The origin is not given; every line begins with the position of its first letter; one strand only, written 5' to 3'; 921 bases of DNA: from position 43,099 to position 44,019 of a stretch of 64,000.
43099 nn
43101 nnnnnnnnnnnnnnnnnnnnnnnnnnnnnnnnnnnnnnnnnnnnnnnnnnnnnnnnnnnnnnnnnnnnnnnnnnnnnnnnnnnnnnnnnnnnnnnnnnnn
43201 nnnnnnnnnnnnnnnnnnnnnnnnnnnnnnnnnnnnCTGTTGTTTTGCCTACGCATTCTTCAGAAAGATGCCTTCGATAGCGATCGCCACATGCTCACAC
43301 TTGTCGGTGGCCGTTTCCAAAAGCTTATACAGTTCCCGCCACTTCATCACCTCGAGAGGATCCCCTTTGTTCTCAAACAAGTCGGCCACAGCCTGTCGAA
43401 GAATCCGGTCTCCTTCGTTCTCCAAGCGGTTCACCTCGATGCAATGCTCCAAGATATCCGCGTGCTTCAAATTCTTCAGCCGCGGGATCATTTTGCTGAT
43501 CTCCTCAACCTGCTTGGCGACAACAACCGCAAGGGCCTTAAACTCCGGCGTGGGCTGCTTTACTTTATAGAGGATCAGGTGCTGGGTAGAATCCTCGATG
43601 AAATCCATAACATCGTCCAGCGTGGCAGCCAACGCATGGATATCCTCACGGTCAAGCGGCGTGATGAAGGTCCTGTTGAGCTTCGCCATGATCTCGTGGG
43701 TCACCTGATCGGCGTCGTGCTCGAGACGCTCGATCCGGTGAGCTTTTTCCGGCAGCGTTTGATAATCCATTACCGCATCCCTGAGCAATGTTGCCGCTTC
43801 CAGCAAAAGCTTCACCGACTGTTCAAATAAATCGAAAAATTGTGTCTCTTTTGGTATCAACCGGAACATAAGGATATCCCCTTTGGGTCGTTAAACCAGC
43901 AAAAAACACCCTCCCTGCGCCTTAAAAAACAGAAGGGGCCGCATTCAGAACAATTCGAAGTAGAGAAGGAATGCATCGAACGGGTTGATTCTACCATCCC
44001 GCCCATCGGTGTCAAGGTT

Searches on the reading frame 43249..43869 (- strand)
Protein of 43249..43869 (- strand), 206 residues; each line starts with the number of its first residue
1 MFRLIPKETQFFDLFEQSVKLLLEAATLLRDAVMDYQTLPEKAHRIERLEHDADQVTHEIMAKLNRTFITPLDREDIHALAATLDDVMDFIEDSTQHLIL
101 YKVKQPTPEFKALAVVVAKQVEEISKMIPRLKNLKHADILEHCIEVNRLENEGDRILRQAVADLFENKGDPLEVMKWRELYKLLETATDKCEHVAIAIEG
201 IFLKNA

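Call 80: search_protein_families(library=pfam, proteins=[window:43249-43869:-], max_evalue=0.00001)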
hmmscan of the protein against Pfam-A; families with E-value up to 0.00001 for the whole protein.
window:43249-43869:- (206 aa): 1 family
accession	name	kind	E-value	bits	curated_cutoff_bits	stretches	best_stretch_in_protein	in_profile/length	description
PF01865.21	PhoU_div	-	3.6e-30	105.4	24.4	1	6-203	8-213/214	Protein of unknown function DUF47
